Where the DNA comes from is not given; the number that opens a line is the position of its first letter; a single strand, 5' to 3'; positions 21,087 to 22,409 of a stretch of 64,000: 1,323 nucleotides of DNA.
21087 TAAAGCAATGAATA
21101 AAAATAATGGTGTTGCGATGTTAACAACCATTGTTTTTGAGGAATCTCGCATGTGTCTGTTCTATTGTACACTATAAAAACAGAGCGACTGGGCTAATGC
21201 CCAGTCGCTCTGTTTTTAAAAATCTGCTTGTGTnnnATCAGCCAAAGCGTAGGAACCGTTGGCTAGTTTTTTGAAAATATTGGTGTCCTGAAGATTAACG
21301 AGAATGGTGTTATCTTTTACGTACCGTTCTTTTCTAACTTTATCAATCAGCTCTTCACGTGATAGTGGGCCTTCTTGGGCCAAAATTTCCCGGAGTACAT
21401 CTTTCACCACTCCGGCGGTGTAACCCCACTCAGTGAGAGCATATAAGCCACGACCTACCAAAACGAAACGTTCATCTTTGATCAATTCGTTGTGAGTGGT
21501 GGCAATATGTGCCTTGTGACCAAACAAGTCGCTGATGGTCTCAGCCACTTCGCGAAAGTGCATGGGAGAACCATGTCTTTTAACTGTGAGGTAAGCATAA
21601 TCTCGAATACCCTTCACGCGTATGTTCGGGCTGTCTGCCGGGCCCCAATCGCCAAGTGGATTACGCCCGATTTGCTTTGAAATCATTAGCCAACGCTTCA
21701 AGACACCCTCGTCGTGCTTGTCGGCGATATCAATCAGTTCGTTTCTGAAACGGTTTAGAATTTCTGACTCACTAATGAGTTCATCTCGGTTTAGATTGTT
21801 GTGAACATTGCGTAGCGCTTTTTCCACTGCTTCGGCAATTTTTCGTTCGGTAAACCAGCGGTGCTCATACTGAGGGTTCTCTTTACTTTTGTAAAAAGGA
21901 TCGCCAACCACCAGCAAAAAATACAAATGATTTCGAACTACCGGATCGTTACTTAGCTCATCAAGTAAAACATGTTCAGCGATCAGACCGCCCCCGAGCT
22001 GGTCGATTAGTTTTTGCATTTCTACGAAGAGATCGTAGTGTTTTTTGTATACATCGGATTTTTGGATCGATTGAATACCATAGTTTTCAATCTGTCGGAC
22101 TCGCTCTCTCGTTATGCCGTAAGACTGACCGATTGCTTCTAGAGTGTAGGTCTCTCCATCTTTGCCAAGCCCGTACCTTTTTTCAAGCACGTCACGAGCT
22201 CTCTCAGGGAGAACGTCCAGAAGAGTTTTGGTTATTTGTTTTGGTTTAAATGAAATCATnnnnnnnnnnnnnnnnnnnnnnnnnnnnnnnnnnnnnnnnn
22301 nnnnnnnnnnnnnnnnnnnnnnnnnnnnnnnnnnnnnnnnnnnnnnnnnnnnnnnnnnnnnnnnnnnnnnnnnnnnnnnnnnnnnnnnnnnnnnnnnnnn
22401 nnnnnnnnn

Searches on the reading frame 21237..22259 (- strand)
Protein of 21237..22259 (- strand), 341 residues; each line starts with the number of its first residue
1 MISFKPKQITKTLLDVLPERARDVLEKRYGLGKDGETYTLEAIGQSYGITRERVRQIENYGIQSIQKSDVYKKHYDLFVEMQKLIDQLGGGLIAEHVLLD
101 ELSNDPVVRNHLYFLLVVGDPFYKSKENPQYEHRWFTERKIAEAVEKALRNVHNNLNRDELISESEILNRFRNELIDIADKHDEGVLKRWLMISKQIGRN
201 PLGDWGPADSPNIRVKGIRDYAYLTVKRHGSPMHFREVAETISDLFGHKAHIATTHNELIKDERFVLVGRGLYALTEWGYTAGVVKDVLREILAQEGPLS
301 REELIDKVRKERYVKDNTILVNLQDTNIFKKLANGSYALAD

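Call 70: search_protein_families(library=pfam, proteins=[window:21237-22259:-], max_evalue=0.01)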
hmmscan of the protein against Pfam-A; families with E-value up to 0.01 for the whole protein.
window:21237-22259:- (341 aa): 3 families
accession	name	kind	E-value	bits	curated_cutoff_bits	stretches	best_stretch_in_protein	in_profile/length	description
PF04545.22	Sigma70_r4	-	7.5e-16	57.8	24.1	1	13-67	1-50/50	Sigma-70, region 4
PF05066.19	HARE-HTH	-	4.9e-08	33.7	25.9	1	227-278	12-71/71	HB1, ASXL, restriction endonuclease HTH domain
PF11784.13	DUF3320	-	0.00034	21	25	1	283-310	10-37/50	Protein of unknown function (DUF3320)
